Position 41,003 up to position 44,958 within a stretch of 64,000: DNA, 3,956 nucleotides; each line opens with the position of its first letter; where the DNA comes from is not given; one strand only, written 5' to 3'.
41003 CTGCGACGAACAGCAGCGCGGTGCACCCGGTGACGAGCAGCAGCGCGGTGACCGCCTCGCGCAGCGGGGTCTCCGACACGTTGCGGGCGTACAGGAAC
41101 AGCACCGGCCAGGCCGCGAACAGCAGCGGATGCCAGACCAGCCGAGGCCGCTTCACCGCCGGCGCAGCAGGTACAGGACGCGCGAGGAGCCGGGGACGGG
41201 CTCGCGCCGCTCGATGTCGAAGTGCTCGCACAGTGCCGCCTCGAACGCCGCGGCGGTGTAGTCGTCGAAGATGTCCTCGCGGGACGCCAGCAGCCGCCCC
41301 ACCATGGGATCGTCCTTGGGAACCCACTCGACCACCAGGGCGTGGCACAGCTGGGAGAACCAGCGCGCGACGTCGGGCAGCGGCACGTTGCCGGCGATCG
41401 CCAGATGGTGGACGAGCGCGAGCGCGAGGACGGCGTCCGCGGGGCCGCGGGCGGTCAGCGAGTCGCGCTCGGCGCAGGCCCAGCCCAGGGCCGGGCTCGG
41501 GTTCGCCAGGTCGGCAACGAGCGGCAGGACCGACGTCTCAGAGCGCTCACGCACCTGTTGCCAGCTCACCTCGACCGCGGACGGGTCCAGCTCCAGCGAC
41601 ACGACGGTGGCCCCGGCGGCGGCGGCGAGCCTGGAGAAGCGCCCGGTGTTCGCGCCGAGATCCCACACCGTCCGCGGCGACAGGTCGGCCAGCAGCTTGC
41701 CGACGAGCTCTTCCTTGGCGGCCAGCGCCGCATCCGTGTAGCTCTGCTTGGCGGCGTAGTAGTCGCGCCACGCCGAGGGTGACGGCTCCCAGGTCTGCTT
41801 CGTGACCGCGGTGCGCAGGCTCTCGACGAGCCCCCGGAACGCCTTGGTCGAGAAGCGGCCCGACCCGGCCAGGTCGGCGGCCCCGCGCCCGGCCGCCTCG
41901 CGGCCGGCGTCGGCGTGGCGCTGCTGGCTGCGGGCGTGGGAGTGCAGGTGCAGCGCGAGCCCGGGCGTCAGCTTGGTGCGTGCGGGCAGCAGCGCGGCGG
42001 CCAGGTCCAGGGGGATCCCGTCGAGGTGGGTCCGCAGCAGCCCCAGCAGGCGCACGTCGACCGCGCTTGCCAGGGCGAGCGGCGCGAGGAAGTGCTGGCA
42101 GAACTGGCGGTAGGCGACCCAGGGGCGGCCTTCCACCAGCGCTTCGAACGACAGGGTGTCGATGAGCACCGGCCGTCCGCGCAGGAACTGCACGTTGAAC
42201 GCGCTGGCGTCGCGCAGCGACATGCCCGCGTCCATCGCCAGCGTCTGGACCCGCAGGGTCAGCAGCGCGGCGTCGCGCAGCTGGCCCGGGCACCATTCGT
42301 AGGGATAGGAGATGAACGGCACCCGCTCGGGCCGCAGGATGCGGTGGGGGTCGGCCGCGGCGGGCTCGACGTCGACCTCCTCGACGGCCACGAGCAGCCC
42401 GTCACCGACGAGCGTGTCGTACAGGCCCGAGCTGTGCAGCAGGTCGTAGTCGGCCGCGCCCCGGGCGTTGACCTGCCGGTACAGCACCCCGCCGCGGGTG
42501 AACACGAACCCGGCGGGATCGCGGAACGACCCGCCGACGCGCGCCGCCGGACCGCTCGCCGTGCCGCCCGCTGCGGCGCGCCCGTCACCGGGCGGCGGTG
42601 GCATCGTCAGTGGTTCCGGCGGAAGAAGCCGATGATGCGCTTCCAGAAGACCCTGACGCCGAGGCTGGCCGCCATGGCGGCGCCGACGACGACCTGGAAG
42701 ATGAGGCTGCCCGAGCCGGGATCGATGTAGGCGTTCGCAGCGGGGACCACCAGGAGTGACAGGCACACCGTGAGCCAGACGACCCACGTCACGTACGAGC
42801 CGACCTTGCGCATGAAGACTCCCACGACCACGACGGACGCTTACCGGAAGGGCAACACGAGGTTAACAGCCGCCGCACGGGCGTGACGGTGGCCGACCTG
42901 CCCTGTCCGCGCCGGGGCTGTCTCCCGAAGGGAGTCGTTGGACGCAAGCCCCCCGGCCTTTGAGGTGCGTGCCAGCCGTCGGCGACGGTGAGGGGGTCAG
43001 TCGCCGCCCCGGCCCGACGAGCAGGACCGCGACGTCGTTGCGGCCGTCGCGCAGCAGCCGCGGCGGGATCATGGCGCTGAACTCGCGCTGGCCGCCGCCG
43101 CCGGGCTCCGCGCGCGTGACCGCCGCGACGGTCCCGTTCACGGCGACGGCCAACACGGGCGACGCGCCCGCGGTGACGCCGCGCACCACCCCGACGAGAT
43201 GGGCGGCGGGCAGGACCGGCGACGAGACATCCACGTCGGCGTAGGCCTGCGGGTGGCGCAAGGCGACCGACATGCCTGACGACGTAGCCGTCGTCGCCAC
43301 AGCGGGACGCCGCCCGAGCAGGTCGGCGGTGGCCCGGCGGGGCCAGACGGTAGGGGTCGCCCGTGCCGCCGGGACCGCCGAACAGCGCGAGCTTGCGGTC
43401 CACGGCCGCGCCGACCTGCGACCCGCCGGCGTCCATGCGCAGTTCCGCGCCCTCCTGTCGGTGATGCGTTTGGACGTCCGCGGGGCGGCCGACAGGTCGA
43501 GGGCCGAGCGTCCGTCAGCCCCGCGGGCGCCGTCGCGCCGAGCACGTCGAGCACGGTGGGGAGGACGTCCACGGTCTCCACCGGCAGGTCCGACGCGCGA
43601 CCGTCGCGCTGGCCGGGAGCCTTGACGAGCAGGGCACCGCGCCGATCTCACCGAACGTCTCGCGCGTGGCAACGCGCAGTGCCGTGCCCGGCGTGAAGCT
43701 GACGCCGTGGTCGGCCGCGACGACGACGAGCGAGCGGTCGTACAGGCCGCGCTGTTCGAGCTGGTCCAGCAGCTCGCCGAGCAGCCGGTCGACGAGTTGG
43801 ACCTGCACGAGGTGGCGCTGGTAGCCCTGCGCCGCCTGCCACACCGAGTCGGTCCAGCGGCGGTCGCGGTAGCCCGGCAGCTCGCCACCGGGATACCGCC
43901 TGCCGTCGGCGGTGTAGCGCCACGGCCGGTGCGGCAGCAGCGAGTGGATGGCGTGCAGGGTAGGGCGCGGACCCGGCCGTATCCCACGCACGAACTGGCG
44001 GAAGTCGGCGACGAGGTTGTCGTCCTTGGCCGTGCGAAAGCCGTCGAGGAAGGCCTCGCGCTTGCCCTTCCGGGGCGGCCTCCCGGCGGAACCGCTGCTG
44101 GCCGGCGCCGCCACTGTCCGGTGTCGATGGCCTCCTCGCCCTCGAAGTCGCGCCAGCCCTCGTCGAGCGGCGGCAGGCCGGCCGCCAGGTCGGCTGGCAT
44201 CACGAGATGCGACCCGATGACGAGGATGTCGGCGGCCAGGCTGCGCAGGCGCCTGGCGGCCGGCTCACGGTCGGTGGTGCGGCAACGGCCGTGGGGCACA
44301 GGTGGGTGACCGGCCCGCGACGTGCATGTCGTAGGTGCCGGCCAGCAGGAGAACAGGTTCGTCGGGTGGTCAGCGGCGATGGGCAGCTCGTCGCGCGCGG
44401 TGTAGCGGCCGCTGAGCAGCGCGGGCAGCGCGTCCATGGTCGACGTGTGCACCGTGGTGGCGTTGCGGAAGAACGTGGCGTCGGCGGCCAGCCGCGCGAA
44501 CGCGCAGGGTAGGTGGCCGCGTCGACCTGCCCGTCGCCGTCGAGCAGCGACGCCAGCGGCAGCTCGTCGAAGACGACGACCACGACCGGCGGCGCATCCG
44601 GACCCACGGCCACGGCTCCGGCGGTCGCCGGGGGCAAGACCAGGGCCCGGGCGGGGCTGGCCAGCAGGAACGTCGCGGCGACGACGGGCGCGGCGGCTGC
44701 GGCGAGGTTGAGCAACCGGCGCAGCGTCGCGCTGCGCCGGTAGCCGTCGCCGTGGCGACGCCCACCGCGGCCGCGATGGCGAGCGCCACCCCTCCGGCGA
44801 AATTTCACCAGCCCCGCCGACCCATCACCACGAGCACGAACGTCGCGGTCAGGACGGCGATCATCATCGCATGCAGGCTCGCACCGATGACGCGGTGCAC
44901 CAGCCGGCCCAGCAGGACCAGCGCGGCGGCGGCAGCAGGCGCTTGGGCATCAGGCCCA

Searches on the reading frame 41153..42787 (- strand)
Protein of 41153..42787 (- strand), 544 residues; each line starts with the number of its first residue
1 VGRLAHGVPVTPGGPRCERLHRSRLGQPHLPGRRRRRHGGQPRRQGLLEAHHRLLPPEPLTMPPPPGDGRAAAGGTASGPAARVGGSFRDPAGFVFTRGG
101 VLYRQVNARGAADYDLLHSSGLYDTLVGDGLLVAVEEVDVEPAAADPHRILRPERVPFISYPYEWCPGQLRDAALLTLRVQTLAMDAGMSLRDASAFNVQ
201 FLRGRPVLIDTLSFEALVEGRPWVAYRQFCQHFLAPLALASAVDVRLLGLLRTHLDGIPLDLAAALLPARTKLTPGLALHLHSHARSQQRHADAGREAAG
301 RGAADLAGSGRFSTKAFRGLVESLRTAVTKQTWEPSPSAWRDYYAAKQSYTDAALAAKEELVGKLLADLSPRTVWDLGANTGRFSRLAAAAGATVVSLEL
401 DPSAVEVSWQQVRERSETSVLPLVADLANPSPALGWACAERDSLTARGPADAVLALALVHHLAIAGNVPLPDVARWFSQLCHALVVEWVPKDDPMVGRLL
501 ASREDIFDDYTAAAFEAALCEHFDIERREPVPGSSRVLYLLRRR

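Call 34: search_protein_families(library=pfam, proteins=[window:41153-42787:-], max_evalue=0.01)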
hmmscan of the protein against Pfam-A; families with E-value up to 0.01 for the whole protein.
window:41153-42787:- (544 aa): 3 families
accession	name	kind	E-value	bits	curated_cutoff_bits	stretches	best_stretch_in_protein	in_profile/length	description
PF08242.18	Methyltransf_12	-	0.00013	23.1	30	1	376-481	2-89/98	Methyltransferase domain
PF08241.18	Methyltransf_11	-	0.00067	20.7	21.2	1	376-462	2-73/95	Methyltransferase domain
PF13489.12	Methyltransf_23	-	0.0026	17.9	27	1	361-467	12-96/164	Methyltransferase domain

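Call 60: find_homologous_proteins(query=window:41153-42787:-, max_evalue=1e-40)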
Query window:41153-42787:- (544 aa): 7996 proteins with E <= 1e-40 among 8000 candidates; the best 120 are listed.
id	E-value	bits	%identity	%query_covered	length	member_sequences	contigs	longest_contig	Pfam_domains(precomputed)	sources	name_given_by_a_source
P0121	0.0e+0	1073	100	89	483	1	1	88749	-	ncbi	-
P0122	1.3e-209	716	71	85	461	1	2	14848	-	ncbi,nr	ncbi:MAG: class I SAM-dependent methyltransferase [Euzebyales bacterium]|nr:class I SAM-dependent me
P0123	5.5e-208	710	72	84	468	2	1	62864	-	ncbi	-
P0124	2.9e-204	698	70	85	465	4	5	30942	-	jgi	jgi:SAM-dependent methyltransferase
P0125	1.0e-203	696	69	85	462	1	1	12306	-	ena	-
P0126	1.5e-202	693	68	85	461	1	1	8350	-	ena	-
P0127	1.2e-201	689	68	85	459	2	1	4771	-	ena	-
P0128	1.9e-201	689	69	85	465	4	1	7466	-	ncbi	-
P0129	2.0e-201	689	69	85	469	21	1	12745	-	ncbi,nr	ncbi:MAG: SAM-dependent methyltransferase [Actinomycetota bacterium]|nr:SAM-dependent methyltransfer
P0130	3.4e-198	678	66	85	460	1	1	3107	-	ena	-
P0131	4.7e-197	674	69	85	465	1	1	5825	-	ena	-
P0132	7.5e-197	674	69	85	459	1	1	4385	-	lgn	-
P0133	1.9e-196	672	68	85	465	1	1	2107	-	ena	-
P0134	7.5e-196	670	66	85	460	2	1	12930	-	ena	-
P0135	8.4e-196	670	68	85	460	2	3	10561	-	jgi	-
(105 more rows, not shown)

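Call 61: find_encoding_contigs(protein=P0123, flank=6000, max_places=2)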
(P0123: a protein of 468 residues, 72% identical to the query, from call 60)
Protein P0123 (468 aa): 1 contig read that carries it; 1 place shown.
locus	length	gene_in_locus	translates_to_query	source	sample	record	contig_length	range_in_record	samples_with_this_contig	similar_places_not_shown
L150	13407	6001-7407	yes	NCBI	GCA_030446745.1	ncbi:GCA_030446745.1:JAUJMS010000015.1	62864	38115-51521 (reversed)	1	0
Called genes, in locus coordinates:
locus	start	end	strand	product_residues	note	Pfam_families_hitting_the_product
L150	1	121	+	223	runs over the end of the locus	PF02254:TrkA_N, PF03807:F420_oxidored (faint)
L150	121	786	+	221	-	PF02254:TrkA_N, PF02558:ApbA (faint), PF02080:TrkA_C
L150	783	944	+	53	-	-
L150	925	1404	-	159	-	PF01336:tRNA_anti-codon (weak)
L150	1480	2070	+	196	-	PF02482:Ribosomal_S30AE, PF16321:Ribosom_S30AE_C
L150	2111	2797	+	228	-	PF00072:Response_reg, PF13384:HTH_23 (faint), PF00196:GerE, PF08281:Sigma70_r4_2 (weak)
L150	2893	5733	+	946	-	PF07517:SecA_DEAD, PF01043:SecA_PP_bind, PF21090:P-loop_SecA, PF07516:SecA_SW, PF02810:SEC-C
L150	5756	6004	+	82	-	-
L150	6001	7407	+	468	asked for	-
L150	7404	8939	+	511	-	PF00884:Sulfatase (weak)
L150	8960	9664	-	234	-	PF00293:NUDIX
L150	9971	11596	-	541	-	-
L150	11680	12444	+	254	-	PF04542:Sigma70_r2, PF22029:PhyR_sigma2 (weak), PF08281:Sigma70_r4_2, PF04545:Sigma70_r4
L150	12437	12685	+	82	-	PF13490:zf-HC2 (weak)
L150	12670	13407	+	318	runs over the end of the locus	PF00106:adh_short (faint), PF01073:3Beta_HSD, PF01370:Epimerase, PF02719:Polysacc_synt_2, PF04321:RmlD_sub_bind, PF07993:NAD_binding_4 (faint), PF16363:GDP_Man_Dehyd, PF13460:NAD_binding_10, +1 more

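Call 62: find_encoding_contigs(protein=P0124, flank=6000, max_places=3)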
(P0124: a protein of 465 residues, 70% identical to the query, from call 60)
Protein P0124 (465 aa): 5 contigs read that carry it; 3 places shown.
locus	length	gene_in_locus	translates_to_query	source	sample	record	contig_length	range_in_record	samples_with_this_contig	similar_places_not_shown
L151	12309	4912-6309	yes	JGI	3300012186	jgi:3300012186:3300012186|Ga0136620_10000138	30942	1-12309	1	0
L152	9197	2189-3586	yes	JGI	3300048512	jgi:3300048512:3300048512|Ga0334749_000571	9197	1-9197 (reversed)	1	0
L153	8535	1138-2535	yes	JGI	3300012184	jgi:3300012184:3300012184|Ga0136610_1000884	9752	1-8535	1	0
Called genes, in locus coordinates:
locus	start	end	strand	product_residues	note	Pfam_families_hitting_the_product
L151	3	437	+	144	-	?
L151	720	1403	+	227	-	PF00072:Response_reg, PF00196:GerE, PF08281:Sigma70_r4_2 (weak), PF13384:HTH_23 (faint)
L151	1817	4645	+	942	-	PF07517:SecA_DEAD, PF01043:SecA_PP_bind, PF21090:P-loop_SecA, PF07516:SecA_SW, PF02810:SEC-C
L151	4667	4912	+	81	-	-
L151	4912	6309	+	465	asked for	-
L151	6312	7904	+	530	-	PF00884:Sulfatase (weak)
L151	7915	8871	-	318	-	PF00293:NUDIX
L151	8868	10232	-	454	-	PF01551:Peptidase_M23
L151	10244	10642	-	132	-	PF20060:DUF6459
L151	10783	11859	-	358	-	-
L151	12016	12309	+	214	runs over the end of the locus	PF04542:Sigma70_r2, PF08281:Sigma70_r4_2, PF04545:Sigma70_r4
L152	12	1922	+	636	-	PF01043:SecA_PP_bind, PF07517:SecA_DEAD, PF21090:P-loop_SecA, PF07516:SecA_SW, PF02810:SEC-C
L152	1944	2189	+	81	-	-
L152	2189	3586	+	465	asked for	-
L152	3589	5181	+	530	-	PF00884:Sulfatase (weak)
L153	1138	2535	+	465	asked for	-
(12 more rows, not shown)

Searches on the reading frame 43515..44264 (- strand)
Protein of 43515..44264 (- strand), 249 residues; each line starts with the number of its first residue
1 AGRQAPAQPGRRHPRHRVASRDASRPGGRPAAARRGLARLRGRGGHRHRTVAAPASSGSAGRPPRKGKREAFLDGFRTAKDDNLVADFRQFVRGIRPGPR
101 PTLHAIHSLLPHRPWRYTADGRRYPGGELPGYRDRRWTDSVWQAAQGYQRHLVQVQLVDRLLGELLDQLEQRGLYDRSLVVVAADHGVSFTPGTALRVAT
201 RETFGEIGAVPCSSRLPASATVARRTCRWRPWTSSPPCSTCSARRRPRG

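Call 73: search_protein_families(library=pfam, proteins=[window:43515-44264:-], max_evalue=0.1)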
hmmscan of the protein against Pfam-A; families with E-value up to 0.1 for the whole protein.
window:43515-44264:- (249 aa): 5 families
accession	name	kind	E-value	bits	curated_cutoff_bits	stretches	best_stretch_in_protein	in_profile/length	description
PF00884.28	Sulfatase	-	1.8e-09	37.8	25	1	77-193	142-249/301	Sulfatase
PF01663.27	Phosphodiest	-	2.7e-07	31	23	1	151-192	184-225/342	Type I phosphodiesterase / nucleotide pyrophosphatase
PF02995.22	DUF229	-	0.00019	20.7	25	1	131-192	287-347/496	Protein of unknown function (DUF229)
PF07394.17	DUF1501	-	0.0069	16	27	1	150-187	263-300/390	Protein of unknown function (DUF1501)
PF12158.14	DUF3592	-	0.069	14.3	25.3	0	111-148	23-59/84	Domain of unknown function (DUF3592)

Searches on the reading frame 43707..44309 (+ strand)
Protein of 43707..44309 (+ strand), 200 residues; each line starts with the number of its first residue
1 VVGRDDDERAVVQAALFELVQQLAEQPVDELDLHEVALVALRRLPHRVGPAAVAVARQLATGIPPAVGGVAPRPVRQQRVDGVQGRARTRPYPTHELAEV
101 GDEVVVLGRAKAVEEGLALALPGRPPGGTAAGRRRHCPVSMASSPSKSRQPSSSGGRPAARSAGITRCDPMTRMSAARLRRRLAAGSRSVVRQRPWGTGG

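Call 73: search_protein_families(library=pfam, proteins=[window:43707-44309:+], max_evalue=0.1)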
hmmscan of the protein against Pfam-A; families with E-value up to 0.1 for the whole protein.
window:43707-44309:+ (200 aa): 1 family
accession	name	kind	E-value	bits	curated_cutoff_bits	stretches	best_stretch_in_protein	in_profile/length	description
PF16989.10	T6SS_VasJ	-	0.05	13.5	26.2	0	158-189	44-75/255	Type VI secretion, EvfE, EvfF, ImpA, BimE, VC_A0119, VasJ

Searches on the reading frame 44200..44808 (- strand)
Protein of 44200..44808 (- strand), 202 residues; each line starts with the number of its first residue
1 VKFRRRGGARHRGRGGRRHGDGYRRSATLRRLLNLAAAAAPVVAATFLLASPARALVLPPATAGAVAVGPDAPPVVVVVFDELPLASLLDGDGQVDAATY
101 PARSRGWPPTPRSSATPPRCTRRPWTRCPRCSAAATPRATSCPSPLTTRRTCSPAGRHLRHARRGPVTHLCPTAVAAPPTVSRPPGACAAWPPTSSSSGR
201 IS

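Call 73: search_protein_families(library=pfam, proteins=[window:44200-44808:-], max_evalue=0.1)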
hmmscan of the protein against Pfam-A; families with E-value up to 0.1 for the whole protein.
window:44200-44808:- (202 aa): 1 family
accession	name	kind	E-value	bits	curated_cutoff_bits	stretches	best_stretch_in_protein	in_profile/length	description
PF12773.13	DZR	-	0.033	14.8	27.3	1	111-143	9-42/45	Double zinc ribbon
